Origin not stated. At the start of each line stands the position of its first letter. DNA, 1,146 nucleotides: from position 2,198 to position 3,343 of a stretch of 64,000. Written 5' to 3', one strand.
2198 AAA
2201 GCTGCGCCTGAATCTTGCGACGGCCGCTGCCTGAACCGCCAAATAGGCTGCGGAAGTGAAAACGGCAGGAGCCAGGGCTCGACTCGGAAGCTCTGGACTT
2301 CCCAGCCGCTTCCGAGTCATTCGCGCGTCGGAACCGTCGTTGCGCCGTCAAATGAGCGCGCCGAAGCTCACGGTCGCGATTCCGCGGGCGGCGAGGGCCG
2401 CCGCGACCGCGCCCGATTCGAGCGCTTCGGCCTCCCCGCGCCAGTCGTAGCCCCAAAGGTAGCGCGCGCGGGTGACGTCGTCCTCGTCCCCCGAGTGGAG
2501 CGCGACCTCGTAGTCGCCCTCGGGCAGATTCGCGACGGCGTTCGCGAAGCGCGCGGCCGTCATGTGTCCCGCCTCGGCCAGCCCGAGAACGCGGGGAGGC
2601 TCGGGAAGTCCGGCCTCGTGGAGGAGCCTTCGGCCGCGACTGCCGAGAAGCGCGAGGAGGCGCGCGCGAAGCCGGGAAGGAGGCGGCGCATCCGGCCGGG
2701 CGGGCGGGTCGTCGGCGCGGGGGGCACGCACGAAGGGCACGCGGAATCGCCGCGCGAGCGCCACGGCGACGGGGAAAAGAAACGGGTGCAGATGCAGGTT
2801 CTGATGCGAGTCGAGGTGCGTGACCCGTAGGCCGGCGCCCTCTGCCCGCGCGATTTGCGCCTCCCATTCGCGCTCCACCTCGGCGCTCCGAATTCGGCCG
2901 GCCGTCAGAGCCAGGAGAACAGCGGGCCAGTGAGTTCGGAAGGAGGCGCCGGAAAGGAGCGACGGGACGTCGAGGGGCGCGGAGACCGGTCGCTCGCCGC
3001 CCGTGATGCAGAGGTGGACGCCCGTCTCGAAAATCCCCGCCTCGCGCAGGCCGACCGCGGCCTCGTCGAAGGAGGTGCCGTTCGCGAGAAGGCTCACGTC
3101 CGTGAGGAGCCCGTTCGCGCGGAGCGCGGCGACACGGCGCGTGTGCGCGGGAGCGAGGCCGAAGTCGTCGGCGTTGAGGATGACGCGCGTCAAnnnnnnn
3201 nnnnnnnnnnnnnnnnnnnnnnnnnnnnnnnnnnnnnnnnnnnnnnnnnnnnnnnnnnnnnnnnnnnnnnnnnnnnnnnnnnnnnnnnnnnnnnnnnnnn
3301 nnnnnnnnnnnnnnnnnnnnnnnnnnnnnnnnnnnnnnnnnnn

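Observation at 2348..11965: Divergent glycosylation locus: GT2 + YdjC deacetylase + PIG-V-type GT-C opposite methyltransferase, 1315-aa sigma-54 activator and TMTC-like TPR GT-C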

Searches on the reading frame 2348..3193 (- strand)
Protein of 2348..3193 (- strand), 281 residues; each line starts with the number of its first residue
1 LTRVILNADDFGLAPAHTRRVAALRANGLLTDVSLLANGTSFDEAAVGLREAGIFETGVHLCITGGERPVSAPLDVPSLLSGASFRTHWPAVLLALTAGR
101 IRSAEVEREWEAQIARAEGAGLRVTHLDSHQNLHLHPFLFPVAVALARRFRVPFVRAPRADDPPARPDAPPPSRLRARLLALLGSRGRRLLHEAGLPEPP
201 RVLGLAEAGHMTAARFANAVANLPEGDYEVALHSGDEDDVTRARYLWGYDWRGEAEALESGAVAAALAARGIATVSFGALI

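Call 6: search_protein_families(library=pfam, proteins=[window:2351-3193:-], max_evalue=0.01)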
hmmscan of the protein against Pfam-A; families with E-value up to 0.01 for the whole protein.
seq(281 aa): 1 family
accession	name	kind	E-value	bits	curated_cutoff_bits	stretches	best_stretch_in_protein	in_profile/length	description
PF04794.17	YdjC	-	1.3e-48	166.7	29.7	1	3-268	1-265/266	YdjC-like protein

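Call 8: search_protein_families(library=ncbifam, proteins=[window:2351-3193:-], max_evalue=0.1)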
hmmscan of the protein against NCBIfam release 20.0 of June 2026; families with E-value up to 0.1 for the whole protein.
seq(281 aa): 3 families
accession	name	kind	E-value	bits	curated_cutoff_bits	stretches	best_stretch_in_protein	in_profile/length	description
TIGR03473.1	HpnK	hypoth_equivalog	4.1e-36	124.7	232.6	1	3-279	3-280/283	hopanoid biosynthesis-associated protein HpnK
NF002559.0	PRK02134.1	equivalog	3.8e-22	79.1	227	1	3-157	4-152/249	chitin disaccharide deacetylase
NF052308.1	CarbhyDeactlThm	equivalog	2.1e-13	50.2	400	1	4-263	14-245/265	carbohydrate deacetylase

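Call 42: search_solved_structures(query=window:2348-3193:-, max_evalue=0.01)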
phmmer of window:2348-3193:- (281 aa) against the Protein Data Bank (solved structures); distinct sequences matched with E-value up to 0.01: 4.
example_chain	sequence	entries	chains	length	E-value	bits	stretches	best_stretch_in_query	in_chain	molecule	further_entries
2i5i_A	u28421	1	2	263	2.6e-18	69.7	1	3-160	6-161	UPF0249 protein EF_3048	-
7vi8_A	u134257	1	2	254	3.6e-11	46.3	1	4-151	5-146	Chitooligosaccharide deacetylase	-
8jqe_A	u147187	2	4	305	1.3e-09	41.2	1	4-156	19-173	YdjC family protein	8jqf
2e67_A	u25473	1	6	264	1.8e-06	30.9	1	5-203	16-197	Hypothetical protein TTHB029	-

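Call 71: find_homologous_proteins(query=window:2348-3193:-, max_evalue=0.00001)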
Query window:2348-3193:- (281 aa): 193 proteins with E <= 0.00001 among 8000 candidates; the best 120 are listed.
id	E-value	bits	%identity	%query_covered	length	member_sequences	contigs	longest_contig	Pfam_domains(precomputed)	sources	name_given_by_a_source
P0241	1.2e-170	584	96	100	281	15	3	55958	PF04794.18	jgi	-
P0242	3.1e-166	570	94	100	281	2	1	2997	PF04794.18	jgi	-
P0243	1.3e-163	561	94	100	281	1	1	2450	PF04794.18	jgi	-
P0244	7.7e-162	555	93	100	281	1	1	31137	PF04794.18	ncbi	-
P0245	9.3e-162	555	92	100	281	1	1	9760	PF04794.18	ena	-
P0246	6.1e-161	552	92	100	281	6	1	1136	PF04794.18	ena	-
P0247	1.3e-160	551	92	100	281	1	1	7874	PF04794.18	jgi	-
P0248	8.5e-160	549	91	100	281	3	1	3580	PF04794.18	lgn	-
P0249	9.1e-159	545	91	100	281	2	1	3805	PF04794.18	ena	-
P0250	1.6e-158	544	91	100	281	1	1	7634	PF04794.18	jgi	-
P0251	4.0e-158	543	91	100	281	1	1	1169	PF04794.18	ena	-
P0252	6.3e-158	543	90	100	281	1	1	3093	PF04794.18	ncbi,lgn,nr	ncbi:MAG: ChbG/HpnK family deacetylase [Thermoanaerobaculia bacterium]|nr:ChbG/HpnK family deacetyla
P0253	1.1e-156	538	90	100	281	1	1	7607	PF04794.18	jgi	jgi:predicted glycoside hydrolase/deacetylase ChbG (UPF0249 family)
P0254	2.2e-156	537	90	100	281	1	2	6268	PF04794.18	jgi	jgi:predicted glycoside hydrolase/deacetylase ChbG (UPF0249 family)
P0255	3.9e-156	537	90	100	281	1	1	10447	PF04794.18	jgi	jgi:predicted glycoside hydrolase/deacetylase ChbG (UPF0249 family)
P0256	7.1e-156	536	88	100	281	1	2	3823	PF04794.18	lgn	-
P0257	5.2e-155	533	87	100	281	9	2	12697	PF04794.18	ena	-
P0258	5.6e-155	533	89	100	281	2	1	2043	PF04794.18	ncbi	ncbi:MAG TPA: ChbG/HpnK family deacetylase [Thermoanaerobaculia bacterium]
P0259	6.1e-155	533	88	100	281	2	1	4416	PF04794.18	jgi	-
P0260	7.1e-155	532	88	100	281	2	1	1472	PF04794.18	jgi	jgi:predicted glycoside hydrolase/deacetylase ChbG (UPF0249 family)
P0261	1.4e-154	532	89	100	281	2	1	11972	PF04794.18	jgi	jgi:chitin disaccharide deacetylase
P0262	3.0e-154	530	88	100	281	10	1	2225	PF04794.18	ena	-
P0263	7.4e-152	523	86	100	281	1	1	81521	PF04794.18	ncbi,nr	ncbi:MAG: ChbG/HpnK family deacetylase [Acidobacteriota bacterium]|nr:ChbG/HpnK family deacetylase [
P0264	9.0e-152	522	88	100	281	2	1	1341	PF04794.18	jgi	jgi:predicted glycoside hydrolase/deacetylase ChbG (UPF0249 family)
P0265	1.6e-151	521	89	100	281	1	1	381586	PF04794.18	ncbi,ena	-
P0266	2.6e-151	521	86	100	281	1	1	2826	PF04794.18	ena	-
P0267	1.8e-150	518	86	100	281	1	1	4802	PF04794.18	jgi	jgi:predicted glycoside hydrolase/deacetylase ChbG (UPF0249 family)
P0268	2.9e-150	517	86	100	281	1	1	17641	PF04794.18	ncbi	ncbi:MAG: ChbG/HpnK family deacetylase [Acidobacteriota bacterium]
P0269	4.2e-150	517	86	100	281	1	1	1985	PF04794.18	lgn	-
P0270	1.0e-149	516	85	100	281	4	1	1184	PF04794.18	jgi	-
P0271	1.1e-149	515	87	100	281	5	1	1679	PF04794.18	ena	-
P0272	2.1e-149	515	85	100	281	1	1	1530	PF04794.18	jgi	jgi:predicted glycoside hydrolase/deacetylase ChbG (UPF0249 family)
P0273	3.5e-148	511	86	100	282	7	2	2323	PF04794.18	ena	-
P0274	6.5e-148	510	85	100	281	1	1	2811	PF04794.18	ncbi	-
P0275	1.4e-147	509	84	100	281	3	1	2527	PF04794.18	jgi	jgi:predicted glycoside hydrolase/deacetylase ChbG (UPF0249 family)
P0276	5.7e-147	507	84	100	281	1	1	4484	PF04794.18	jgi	jgi:chitin disaccharide deacetylase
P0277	7.5e-146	503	83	100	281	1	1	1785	PF04794.18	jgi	jgi:predicted glycoside hydrolase/deacetylase ChbG (UPF0249 family)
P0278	5.6e-143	493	83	100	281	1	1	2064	PF04794.18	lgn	-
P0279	1.6e-142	492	81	100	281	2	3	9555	PF04794.18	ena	-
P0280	4.8e-140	484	80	100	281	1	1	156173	PF04794.18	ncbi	-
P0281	1.0e-139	483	81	100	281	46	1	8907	PF04794.18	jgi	jgi:predicted glycoside hydrolase/deacetylase ChbG (UPF0249 family)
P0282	2.4e-138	478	80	100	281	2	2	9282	PF04794.18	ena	-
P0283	3.9e-138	478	81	100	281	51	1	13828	PF04794.18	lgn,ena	-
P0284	8.2e-138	477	79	100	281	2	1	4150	PF04794.18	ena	-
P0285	4.5e-137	474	80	100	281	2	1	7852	PF04794.18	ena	-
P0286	4.8e-137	474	80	100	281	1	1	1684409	PF04794.18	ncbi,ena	-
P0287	1.4e-136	473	79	100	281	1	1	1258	PF04794.18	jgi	-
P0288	1.4e-135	469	78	100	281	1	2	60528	PF04794.18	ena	-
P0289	4.6e-135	468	78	100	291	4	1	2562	PF04794.18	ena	-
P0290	1.6e-134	466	79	100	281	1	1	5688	PF04794.18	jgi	jgi:predicted glycoside hydrolase/deacetylase ChbG (UPF0249 family)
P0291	5.3e-133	461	76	100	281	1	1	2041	PF04794.18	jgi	jgi:predicted glycoside hydrolase/deacetylase ChbG (UPF0249 family)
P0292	2.4e-132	459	77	100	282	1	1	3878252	PF04794.18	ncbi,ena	-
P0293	5.3e-111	389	69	100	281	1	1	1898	PF04794.18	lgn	-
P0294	5.1e-109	382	70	99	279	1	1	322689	PF04794.18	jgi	jgi:predicted glycoside hydrolase/deacetylase ChbG (UPF0249 family)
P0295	9.0e-108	378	68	99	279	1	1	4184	PF04794.18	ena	-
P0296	3.3e-107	376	67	99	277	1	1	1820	PF04794.18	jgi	jgi:predicted glycoside hydrolase/deacetylase ChbG (UPF0249 family)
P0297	4.1e-107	376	67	100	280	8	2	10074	PF04794.18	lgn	-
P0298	1.4e-106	374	67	100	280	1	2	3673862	PF04794.18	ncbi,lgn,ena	-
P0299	1.6e-105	371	65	100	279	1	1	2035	PF04794.18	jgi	jgi:predicted glycoside hydrolase/deacetylase ChbG (UPF0249 family)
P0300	1.8e-103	364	66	93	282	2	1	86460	PF04794.18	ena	-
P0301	2.3e-103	364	64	100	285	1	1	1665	PF04794.18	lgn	-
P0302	1.1e-102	361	64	100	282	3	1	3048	PF04794.18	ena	-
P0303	2.9e-102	360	65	100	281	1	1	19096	PF04794.18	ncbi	-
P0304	7.5e-102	359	64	100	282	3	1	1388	PF04794.18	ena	-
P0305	4.0e-101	356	63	99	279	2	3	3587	PF04794.18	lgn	-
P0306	8.7e-101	355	64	100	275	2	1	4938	PF04794.18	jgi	jgi:predicted glycoside hydrolase/deacetylase ChbG (UPF0249 family)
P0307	8.8e-101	355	67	88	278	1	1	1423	PF04794.18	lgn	-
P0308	1.8e-99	351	64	99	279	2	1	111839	PF04794.18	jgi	jgi:predicted glycoside hydrolase/deacetylase ChbG (UPF0249 family)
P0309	3.0e-99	350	63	100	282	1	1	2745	PF04794.18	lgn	-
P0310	5.2e-98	346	63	93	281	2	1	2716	PF04794.18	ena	-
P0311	1.9e-93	331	60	91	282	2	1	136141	PF04794.18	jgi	jgi:predicted glycoside hydrolase/deacetylase ChbG (UPF0249 family)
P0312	2.2e-93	331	61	100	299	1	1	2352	PF04794.18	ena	-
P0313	2.6e-88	314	58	100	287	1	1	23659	PF04794.18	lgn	-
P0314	1.7e-86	308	57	100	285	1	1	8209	PF04794.18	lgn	-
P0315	5.6e-86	307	57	100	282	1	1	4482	PF04794.18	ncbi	ncbi:MAG: ChbG/HpnK family deacetylase [Thermoanaerobaculia bacterium]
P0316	1.2e-85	305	58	100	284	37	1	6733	PF04794.18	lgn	-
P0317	1.4e-85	305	58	100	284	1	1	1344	PF04794.18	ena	-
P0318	3.4e-85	304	56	100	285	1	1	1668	PF04794.18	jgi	jgi:chitin disaccharide deacetylase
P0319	3.6e-85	304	56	99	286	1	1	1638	PF04794.18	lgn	-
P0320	5.2e-85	303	58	100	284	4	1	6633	PF04794.18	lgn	-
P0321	6.7e-85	303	58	100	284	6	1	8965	PF04794.18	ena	-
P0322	1.6e-84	302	58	100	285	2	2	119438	PF04794.18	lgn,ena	-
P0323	1.8e-84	302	57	100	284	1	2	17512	PF04794.18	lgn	-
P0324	1.8e-84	302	55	100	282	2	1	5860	PF04794.18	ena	-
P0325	2.1e-84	301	57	100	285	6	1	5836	PF04794.18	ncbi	-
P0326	4.1e-84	300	57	100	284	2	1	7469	PF04794.18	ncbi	-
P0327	4.2e-84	300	57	100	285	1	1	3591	PF04794.18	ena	-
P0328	4.4e-84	300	57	100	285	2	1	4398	PF04794.18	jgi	-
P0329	5.2e-84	300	57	100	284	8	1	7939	PF04794.18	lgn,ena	-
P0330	6.2e-84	300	57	100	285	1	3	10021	PF04794.18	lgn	-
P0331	6.4e-84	300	82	64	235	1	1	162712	PF04794.18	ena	-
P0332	6.7e-84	300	55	100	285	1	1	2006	PF04794.18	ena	-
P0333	1.4e-83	299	56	100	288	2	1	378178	PF04794.18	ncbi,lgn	-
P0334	1.4e-83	299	58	99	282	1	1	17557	PF04794.18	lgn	-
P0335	3.3e-83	297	56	100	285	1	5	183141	PF04794.18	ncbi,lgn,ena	-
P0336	3.8e-83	297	56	100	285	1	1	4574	PF04794.18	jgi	jgi:predicted glycoside hydrolase/deacetylase ChbG (UPF0249 family)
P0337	5.1e-83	297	55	99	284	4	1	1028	PF04794.18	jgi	-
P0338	7.6e-83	296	56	100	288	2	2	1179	PF04794.18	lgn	-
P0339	9.9e-83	296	58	100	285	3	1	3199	PF04794.18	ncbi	-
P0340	1.4e-82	295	57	100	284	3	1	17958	PF04794.18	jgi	jgi:predicted glycoside hydrolase/deacetylase ChbG (UPF0249 family)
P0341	1.8e-82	295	55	99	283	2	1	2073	PF04794.18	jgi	-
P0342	2.0e-82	295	58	100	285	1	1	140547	PF04794.18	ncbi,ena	-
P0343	4.8e-82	294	56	100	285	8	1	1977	PF04794.18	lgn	-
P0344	6.1e-82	293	58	94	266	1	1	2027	PF04794.18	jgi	jgi:predicted glycoside hydrolase/deacetylase ChbG (UPF0249 family)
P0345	1.6e-81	292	55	100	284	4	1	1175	PF04794.18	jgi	jgi:predicted glycoside hydrolase/deacetylase ChbG (UPF0249 family)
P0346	3.3e-81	291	56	100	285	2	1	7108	PF04794.18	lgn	-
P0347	4.5e-81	290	55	100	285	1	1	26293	PF04794.18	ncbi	-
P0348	4.9e-81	290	55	100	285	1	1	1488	PF04794.18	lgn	-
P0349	6.9e-81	290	55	100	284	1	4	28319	PF04794.18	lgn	-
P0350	1.8e-80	288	56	100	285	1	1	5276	PF04794.18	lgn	-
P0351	1.9e-80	288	57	99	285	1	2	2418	PF04794.18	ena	-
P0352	1.9e-80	288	55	100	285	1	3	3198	PF04794.18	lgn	-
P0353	2.0e-80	288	55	100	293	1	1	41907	PF04794.18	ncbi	-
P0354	2.8e-80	288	56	100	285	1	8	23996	PF04794.18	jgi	jgi:predicted glycoside hydrolase/deacetylase ChbG (UPF0249 family)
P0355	7.0e-80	287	56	99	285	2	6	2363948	PF04794.18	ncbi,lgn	-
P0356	7.4e-80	286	55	100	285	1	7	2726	PF04794.18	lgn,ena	-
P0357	8.3e-80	286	54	100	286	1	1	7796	PF04794.18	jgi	jgi:predicted glycoside hydrolase/deacetylase ChbG (UPF0249 family)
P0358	1.4e-79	286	55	100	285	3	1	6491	PF04794.18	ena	-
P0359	1.4e-79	286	56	99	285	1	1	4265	PF04794.18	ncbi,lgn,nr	ncbi:MAG TPA: ChbG/HpnK family deacetylase [Thermoanaerobaculia bacterium]|nr:ChbG/HpnK family deace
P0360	2.4e-79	285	56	100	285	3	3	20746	PF04794.18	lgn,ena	-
